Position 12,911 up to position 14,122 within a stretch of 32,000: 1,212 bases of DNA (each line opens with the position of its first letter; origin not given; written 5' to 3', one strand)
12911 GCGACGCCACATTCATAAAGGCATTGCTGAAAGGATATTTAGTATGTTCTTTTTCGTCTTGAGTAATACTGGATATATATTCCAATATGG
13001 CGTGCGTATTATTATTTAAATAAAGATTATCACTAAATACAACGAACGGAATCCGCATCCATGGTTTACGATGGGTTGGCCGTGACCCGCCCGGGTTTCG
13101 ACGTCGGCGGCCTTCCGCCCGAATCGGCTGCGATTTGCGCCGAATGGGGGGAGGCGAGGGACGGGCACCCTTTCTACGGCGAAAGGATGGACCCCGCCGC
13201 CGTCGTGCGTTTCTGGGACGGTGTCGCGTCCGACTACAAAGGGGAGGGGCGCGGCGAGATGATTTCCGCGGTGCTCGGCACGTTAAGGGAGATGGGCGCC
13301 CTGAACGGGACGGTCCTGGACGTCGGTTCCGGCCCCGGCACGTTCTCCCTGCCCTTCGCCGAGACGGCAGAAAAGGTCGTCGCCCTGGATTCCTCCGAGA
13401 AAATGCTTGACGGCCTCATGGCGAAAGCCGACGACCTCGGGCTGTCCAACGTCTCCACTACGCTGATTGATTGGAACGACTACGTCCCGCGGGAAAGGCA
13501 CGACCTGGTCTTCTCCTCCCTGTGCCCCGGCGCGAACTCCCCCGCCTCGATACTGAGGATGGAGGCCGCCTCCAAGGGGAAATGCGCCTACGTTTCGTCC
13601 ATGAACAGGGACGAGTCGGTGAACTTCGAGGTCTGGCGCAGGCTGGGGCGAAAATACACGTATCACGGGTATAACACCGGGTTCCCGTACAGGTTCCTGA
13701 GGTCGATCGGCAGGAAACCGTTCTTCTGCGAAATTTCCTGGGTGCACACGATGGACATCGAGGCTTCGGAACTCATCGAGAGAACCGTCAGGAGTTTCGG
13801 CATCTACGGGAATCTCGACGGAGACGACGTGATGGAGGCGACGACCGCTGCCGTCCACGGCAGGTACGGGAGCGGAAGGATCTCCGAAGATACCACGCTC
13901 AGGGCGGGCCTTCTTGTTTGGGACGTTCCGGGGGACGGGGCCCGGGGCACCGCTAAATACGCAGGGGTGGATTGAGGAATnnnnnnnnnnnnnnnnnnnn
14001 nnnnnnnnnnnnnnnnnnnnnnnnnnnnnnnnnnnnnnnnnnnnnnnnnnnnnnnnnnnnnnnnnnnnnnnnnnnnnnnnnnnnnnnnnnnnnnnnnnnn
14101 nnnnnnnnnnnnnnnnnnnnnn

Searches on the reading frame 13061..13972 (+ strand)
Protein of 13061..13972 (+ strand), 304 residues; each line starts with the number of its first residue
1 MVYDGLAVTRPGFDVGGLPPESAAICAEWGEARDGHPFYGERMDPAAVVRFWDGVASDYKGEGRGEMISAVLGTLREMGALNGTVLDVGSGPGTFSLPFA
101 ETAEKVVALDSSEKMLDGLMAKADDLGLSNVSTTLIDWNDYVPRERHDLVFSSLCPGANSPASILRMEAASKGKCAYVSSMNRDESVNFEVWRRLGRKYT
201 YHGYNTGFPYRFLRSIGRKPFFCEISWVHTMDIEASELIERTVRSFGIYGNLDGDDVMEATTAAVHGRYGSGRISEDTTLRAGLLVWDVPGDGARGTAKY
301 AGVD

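Call 5: search_protein_families(library=pfam, proteins=[window:13061-13972:+], max_evalue=0.01)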
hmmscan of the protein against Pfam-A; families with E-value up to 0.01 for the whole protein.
window:13061-13972:+ (304 aa): 8 families
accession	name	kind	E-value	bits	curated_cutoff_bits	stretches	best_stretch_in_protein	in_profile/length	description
PF13649.12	Methyltransf_25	-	2.5e-09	38.1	27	1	85-154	1-72/97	Methyltransferase domain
PF13847.12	Methyltransf_31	-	7.9e-09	35.8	27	1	83-182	5-113/145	Methyltransferase domain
PF08241.18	Methyltransf_11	-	6.4e-05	24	21.2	1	86-154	1-68/95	Methyltransferase domain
PF03848.20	TehB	-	0.0017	18.3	20.4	1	83-153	32-102/193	Tellurite resistance protein TehB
PF00398.26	RrnaAD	-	0.0017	17.9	24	1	84-122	33-71/263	Ribosomal RNA adenine dimethylase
PF02527.21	GidB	-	0.0036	17.1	27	1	84-152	51-121/184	rRNA small subunit methyltransferase G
PF13489.12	Methyltransf_23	-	0.0057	16.8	27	1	79-138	20-61/164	Methyltransferase domain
PF06080.18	DUF938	-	0.0064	16.7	27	1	71-134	14-80/202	Protein of unknown function (DUF938)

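Call 6: search_protein_families(library=ncbifam, proteins=[window:13061-13972:+], max_evalue=0.01)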
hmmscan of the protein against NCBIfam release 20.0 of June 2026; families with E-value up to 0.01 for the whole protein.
window:13061-13972:+ (304 aa): 21 families
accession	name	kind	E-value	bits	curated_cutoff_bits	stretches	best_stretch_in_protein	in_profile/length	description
NF043040.1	corrin_prot_MT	hypoth_equivalog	4.9e-09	35.9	180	1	82-155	42-119/216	corrinoid protein-associated methyltransferase CpaM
NF041820.1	daptide_MTase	equivalog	1.4e-08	34.5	175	1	69-126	27-81/243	daptide-type RiPP biosynthesis methyltransferase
TIGR02021.1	BchM-ChlM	equivalog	2e-06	27.4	158.9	1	62-126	35-99/218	magnesium protoporphyrin IX methyltransferase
TIGR02072.1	BioC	equivalog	3.9e-06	26.8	184.95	1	72-155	24-106/244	malonyl-ACP O-methyltransferase BioC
TIGR01983.1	UbiG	equivalog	5.7e-05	22.5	102.95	1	83-184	51-157/228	bifunctional 2-polyprenyl-6-hydroxyphenol methylase/3-demethylubiquinol 3-O-methyltransferase UbiG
NF053718.1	23SC1962Mtase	equivalog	8.3e-05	21.5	575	1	81-142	210-271/383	23S rRNA (cytosine(1962)-C(5))-methyltransferase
NF051855.1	GlySarMtaseBact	equivalog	0.00011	22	350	1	47-182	23-151/259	glycine/sarcosine N-methyltransferase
NF008992.0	PRK12335.1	equivalog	0.00011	21.5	303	1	80-153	121-193/289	SAM-dependent methyltransferase TehB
TIGR00138.1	rsmG_gidB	equivalog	0.00017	21.3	99.5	1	82-155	45-121/183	16S rRNA (guanine(527)-N(7))-methyltransferase RsmG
TIGR02469.1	CbiT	equivalog_domain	0.00021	21.5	78.3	1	82-138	20-78/124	precorrin-6Y C5,15-methyltransferase (decarboxylating) subunit CbiT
NF009639.0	PRK13168.1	equivalog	0.0004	19.4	458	1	83-133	302-352/446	23S rRNA (uracil(1939)-C(5))-methyltransferase RlmD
NF007610.0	PRK10258.1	equivalog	0.00097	18.5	342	1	84-118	45-79/251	malonyl-ACP O-methyltransferase BioC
NF004452.0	PRK05785.1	equivalog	0.0012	18.3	207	1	82-123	52-94/228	hypothetical protein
TIGR00479.1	rumA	equivalog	0.0018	17.2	183.55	1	83-144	295-356/432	23S rRNA (uracil(1939)-C(5))-methyltransferase RlmD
NF011529.0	PRK14968.1-3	equivalog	0.0023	17.4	162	1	82-135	35-88/198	putative methyltransferase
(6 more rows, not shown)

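Call 8: find_homologous_proteins(query=window:13061-13972:+, max_evalue=0.001)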
Query window:13061-13972:+ (304 aa): 19 proteins with E <= 0.001 among 3117 candidates.
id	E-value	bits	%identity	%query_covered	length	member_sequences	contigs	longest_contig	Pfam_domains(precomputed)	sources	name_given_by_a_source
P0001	6.6e-205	697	100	100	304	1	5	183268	PF13847.13,PF13649.13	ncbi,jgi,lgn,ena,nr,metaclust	ncbi:MAG: class I SAM-dependent methyltransferase [Thermoplasmatales archaeon]|nr:class I SAM-depend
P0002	7.0e-103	362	57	91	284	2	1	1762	PF13847.13,PF13489.13,PF13649.13,PF08241.19,PF08242.19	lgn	-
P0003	1.1e-53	201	41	87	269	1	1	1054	PF13847.13,PF13649.13,PF08241.19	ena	-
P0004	9.2e-53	198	40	87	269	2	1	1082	PF13847.13,PF13649.13,PF08241.19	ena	-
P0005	7.1e-50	188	38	87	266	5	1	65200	PF13649.13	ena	-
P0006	1.1e-48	184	39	87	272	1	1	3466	PF13847.13,PF00398.27,PF03848.21,PF13649.13,PF08241.19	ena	-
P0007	1.5e-47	180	41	87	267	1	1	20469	PF13649.13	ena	-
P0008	3.4e-47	179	38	89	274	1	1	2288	PF13847.13,PF13649.13,PF08241.19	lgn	-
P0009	7.7e-47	178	37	85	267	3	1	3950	PF13847.13,PF13649.13,PF08241.19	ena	-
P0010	4.7e-46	176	37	86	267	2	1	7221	PF13847.13,PF13649.13,PF08241.19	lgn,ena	-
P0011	3.1e-45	173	37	89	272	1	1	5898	PF13847.13,PF13489.13,PF13649.13,PF02475.24,PF01209.25,PF08241.19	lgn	-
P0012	6.6e-45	172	37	86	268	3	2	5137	PF13847.13,PF13649.13,PF08241.19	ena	-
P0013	7.5e-40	155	35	88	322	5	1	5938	PF13649.13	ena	-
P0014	8.3e-39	152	32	87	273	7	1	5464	PF13847.13,PF13489.13,PF13649.13,PF02527.22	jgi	jgi:ubiquinone/menaquinone biosynthesis C-methylase UbiE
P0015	1.0e-26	112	45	51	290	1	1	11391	PF13847.13,PF13489.13,PF13649.13,PF08241.19,PF08242.19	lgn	-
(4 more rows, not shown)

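Call 9: find_encoding_contigs(protein=P0005, flank=10000, max_places=3)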
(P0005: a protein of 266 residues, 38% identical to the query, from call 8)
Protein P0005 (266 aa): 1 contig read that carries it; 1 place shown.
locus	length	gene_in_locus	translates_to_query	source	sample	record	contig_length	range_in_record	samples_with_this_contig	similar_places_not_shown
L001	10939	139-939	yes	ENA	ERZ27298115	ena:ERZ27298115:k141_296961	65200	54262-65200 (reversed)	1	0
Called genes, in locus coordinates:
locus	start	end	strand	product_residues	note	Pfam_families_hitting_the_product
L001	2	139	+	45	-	?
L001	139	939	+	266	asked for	PF13649:Methyltransf_25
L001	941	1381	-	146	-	PF01402:RHH_1 (weak), PF08753:NikR_C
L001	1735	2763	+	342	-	PF01078:Mg_chelatase (weak), PF07728:AAA_5 (weak), PF17863:AAA_lid_2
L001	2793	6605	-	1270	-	PF02514:CobN-Mg_chel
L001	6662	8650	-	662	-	PF07728:AAA_5 (weak), PF01078:Mg_chelatase (weak), PF17863:AAA_lid_2, PF26791:AAPxQ, PF00092:VWA, PF13519:VWA_2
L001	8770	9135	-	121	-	PF12840:HTH_20, PF01022:HTH_5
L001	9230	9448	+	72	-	PF00403:HMA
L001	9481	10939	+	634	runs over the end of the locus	PF00122:E1-E2_ATPase, PF00702:Hydrolase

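Call 10: find_encoding_contigs(protein=P0007, flank=10000, max_places=3)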
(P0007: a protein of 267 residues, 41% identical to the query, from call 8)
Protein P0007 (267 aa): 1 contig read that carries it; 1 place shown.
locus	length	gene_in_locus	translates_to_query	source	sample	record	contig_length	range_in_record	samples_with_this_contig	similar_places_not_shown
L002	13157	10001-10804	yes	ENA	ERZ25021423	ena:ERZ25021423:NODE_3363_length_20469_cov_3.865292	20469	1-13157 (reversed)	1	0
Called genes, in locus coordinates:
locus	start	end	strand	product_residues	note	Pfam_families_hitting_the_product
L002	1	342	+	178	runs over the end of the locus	PF02525:Flavodoxin_2 (weak), PF03358:FMN_red (weak), PF12682:Flavodoxin_4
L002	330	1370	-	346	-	PF01208:URO-D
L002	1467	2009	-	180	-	PF02525:Flavodoxin_2, PF03358:FMN_red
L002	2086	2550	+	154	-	PF01243:PNPOx_N, PF12900:Pyridox_ox_2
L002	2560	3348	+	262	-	PF00037:Fer4 (faint), PF12797:Fer4_2 (faint), PF12837:Fer4_6 (faint), PF13237:Fer4_10 (weak), PF14697:Fer4_21, PF12838:Fer4_7 (weak), PF13187:Fer4_9, PF00881:Nitroreductase, +1 more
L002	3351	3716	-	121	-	PF02261:Asp_decarbox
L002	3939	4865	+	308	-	PF00892:EamA, PF03151:TPT, PF00892:EamA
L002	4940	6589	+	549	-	PF01071:GARS_A (faint), PF13535:ATP-grasp_4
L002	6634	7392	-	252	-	PF13476:AAA_23 (weak), PF00005:ABC_tran, PF13304:AAA_21 (faint)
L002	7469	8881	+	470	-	-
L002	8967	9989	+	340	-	PF01032:FecCD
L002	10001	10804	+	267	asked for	PF13649:Methyltransf_25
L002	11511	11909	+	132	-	-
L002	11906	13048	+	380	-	-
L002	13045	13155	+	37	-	?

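Call 11: find_encoding_contigs(protein=P0015, flank=10000, max_places=3)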
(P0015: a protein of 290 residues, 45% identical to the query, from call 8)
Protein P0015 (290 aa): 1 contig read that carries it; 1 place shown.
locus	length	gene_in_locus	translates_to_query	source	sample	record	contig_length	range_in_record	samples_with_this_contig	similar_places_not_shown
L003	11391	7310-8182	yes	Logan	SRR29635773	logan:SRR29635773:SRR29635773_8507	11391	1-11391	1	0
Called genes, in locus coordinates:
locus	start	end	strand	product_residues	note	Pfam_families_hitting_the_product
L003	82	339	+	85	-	PF00076:RRM_1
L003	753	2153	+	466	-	PF03816:LytR_cpsA_psr, PF13399:LytR_C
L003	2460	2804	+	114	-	PF02410:RsfS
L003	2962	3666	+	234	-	PF03737:RraA-like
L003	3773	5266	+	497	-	PF01564:Spermine_synth (faint)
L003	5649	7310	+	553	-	PF00496:SBP_bac_5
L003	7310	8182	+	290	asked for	PF13489:Methyltransf_23 (faint), PF13847:Methyltransf_31, PF08241:Methyltransf_11, PF08242:Methyltransf_12 (weak), PF13649:Methyltransf_25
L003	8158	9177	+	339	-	PF19300:BPD_transp_1_N (weak), PF00528:BPD_transp_1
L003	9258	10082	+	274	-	PF00528:BPD_transp_1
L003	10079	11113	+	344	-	PF00005:ABC_tran, PF08352:oligo_HPY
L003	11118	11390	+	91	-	?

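Call 12: find_encoding_contigs(protein=P0010, flank=10000, max_places=3)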
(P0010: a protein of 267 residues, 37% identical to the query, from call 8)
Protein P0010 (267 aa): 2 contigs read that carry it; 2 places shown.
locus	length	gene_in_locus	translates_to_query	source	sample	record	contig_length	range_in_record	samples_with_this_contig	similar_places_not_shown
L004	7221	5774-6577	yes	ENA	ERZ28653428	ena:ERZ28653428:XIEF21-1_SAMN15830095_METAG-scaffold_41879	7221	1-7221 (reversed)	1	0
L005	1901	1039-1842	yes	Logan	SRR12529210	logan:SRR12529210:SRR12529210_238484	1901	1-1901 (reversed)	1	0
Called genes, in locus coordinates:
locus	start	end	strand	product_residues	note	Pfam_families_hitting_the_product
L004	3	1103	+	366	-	?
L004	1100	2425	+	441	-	PF01656:CbiA, PF13500:AAA_26, PF07685:GATase_3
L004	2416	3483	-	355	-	PF01032:FecCD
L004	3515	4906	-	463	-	PF01497:Peripla_BP_2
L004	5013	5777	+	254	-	PF13476:AAA_23 (weak), PF00005:ABC_tran, PF13555:AAA_29 (weak), PF13304:AAA_21 (faint)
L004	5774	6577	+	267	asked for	PF08241:Methyltransf_11 (weak), PF13649:Methyltransf_25, PF13847:Methyltransf_31 (weak)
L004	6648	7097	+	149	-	-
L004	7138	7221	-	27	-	?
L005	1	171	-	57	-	?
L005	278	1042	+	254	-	PF13476:AAA_23 (weak), PF00005:ABC_tran, PF13555:AAA_29 (weak), PF13304:AAA_21 (faint)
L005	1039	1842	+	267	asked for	PF08241:Methyltransf_11 (weak), PF13649:Methyltransf_25, PF13847:Methyltransf_31 (weak)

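Call 13: find_encoding_contigs(protein=P0013, flank=10000, max_places=3)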
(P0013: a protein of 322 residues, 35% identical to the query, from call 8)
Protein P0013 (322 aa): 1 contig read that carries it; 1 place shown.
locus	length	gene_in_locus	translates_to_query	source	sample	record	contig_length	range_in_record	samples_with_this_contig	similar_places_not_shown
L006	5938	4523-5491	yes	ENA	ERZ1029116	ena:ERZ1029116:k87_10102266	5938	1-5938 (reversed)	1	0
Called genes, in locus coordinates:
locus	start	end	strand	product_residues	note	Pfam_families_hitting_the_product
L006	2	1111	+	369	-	?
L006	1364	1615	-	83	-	-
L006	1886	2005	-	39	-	-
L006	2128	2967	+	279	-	PF12911:OppC_N, PF00528:BPD_transp_1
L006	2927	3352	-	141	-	-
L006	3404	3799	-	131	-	-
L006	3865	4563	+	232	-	PF00005:ABC_tran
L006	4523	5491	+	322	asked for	PF13649:Methyltransf_25 (weak)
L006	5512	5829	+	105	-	PF09719:C_GCAxxG_C_C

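Call 18: find_related_loci(query=A1, collection=genome_contigs, flank=10000)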
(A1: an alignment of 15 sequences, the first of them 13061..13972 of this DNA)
Query A1 (304 aa) in genome_contigs; peptide patterns used: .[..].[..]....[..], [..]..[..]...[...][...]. (x = any residue, [..] = any of these).
570 stretches matched a pattern; 186 encode a relative of the query (tblastn E <= 1e-3); the best 80 are kept; 80 distinct loci.
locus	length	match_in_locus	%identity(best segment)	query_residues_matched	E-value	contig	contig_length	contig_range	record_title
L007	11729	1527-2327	38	25-290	4e-56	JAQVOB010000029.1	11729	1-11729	MAG: Candidatus Methanomethylophilaceae archaeon isolate STF1_170 NODE_16683_length_11729_cov_6.363299_Sandtown_F1, whol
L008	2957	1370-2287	36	18-296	3e-56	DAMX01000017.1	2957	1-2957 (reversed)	MAG TPA_asm: Methanomassiliicoccaceae archaeon UBA354 UBA354_contig_60092, whole genome shotgun sequence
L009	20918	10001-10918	36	18-296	3e-56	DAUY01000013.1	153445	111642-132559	MAG TPA_asm: Methanomassiliicoccaceae archaeon UBA370 UBA370_contig_2056, whole genome shotgun sequence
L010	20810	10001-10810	37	21-289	2e-55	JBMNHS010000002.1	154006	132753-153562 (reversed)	MAG: Candidatus Methanomethylophilaceae archaeon isolate SBF912LR0HQ0116 contig_37230, whole genome shotgun sequence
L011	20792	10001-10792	42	26-287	2e-55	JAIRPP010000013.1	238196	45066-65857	MAG: Candidatus Methanoplasma sp. isolate Cf509_bin46 k119_1931663, whole genome shotgun sequence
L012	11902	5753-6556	37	21-287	1e-51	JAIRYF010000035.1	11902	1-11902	MAG: Candidatus Methanoplasma glyptotermitis isolate Gsp477_bin30 k119_3882755, whole genome shotgun sequence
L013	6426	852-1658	35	21-288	4e-51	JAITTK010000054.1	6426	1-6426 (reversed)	MAG: Candidatus Methanoplasma reticulitermitis isolate Rs511_bin65 k119_2556556, whole genome shotgun sequence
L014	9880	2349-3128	38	29-287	3e-49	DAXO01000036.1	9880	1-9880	MAG TPA_asm: Methanomassiliicoccaceae archaeon UBA480 UBA480_contig_74, whole genome shotgun sequence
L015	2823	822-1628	35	20-290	8e-49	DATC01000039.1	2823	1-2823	MAG TPA_asm: Methanomassiliicoccaceae archaeon UBA537 UBA537_contig_11653, whole genome shotgun sequence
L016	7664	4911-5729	35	21-292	7e-48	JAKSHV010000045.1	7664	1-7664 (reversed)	MAG: archaeon isolate Horse_feces4 MAG004_45, whole genome shotgun sequence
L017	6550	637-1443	33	25-291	5e-47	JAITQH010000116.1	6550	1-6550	MAG: Candidatus Methanoplasma sp. isolate Pq454_bin65 k119_1736300, whole genome shotgun sequence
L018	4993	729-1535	34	25-294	4e-47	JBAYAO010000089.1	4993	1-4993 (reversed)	MAG: Candidatus Methanomethylophilaceae archaeon isolate SO_2016_CLC_T1_8 scaffold28005_PH3_Jul14_2016, whole genome sho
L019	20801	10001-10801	34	24-289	1e-44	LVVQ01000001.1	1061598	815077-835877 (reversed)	MAG: Candidatus Methanarcanum hacksteinii isolate Mx02 scaffold_1, whole genome shotgun sequence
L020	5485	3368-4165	34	28-292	8e-44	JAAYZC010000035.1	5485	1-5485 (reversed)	MAG: Thermoplasmatales archaeon isolate AS06rmzACSIP_286 202871_AS06, whole genome shotgun sequence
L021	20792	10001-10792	33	25-287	2e-49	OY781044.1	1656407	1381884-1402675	MAG: Candidatus Methanomethylophilaceae archaeon isolate 11c15bc4-9f39-4069-9170-00aaf79b19ed genome assembly, chromosom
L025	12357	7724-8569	30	16-292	2e-32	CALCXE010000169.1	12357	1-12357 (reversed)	MAG TPA_asm: Methanosarcina barkeri isolate SRR1562009_bin.77_CONCOCT_v1.1_MAG genome assembly, contig: ERZ724039.4019,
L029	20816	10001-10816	31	29-295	6e-30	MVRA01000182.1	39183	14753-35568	MAG: Methanocella sp. PtaU1.Bin125 A4E28_contig000182, whole genome shotgun sequence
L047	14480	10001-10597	29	28-220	1e-25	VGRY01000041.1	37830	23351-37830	MAG: Deltaproteobacteria bacterium isolate K_DeepCast_100m_mx_276 K_DeepCast_100m_mx_276_Ga0194127_10001243, whole genom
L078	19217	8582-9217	28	51-252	2e-19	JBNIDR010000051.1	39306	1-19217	MAG: Candidatus Bathyarchaeia archaeon isolate Bathy6-F18_MillA Bathy18_TemRidba_mb_bin.64_V6_scaffold22, whole genome s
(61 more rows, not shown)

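Call 21: predict_structure(alignment_id=A1)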
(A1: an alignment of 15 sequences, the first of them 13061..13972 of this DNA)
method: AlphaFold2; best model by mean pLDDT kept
length: 304 residues; sequences in the alignment: 15
mean_pLDDT: 87.9   pTM: 0.87
mean pLDDT of the five models: 87.9, 87.8, 87.6, 85.5, 85.3
residues with pLDDT >= 90: 209; 70-90: 66; 50-70: 8; < 50: 21
segments of 3 or more residues with pLDDT < 50: 1-12, 296-304
pLDDT, mean of each block of 10 residues (from residue 1): 31 68 93 89 88 87 86 96 94 89 97 96 96 95 93 91 93 96 85 94 92 96 94 96 90 95 96 93 96 55 40
secondary structure, 60 per line:
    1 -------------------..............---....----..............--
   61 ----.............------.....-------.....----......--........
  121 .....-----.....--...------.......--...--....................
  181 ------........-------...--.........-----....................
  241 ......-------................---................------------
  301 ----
elements in order: H20-33 H37-40 H45-58 H65-77 E84-88 H96-100 E105-110 H113-125 E131-135 E147-153 H161-170 E171-180 H187-194 H207-215 E221-234 H235-246 H254-269 E273-288

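Call 22: search_protein_representatives(alignment_id=A1)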
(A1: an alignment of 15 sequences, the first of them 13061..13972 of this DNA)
Query: 15 sequences, 272 profile positions. Proteins with E-value up to 0.001 (for the whole library): 25729; up to 1e-10: 2092; up to 1e-30: 270. The best 150 are listed.
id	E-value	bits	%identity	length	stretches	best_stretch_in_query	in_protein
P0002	1.1e-104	366.0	-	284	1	3-271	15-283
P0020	4.9e-99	347.5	-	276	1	6-271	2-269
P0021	1.9e-98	345.5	-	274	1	4-271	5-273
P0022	1.2e-96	339.7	-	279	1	2-271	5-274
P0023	2.6e-88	312.3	-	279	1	3-271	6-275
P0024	4.3e-88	311.6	-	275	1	8-271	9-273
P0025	5.7e-88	311.2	-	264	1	8-271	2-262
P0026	8.2e-88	310.7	-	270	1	6-271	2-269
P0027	5.9e-87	307.9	-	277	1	3-271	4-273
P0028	1.3e-85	303.4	-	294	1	6-271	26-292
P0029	1.5e-85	303.2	-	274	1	1-271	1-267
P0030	3.9e-85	301.9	-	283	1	3-271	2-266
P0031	5.7e-85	301.4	-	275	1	2-270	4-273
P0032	1.2e-83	297.0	-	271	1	5-271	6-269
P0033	1.8e-83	296.4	-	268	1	8-271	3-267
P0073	3.9e-52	193.7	-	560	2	21-209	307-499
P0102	6.3e-44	166.7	-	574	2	52-269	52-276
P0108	6.9e-43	163.3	-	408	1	26-250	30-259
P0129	5.1e-40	153.9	-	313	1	5-271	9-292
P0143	1.7e-38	148.9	-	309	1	24-271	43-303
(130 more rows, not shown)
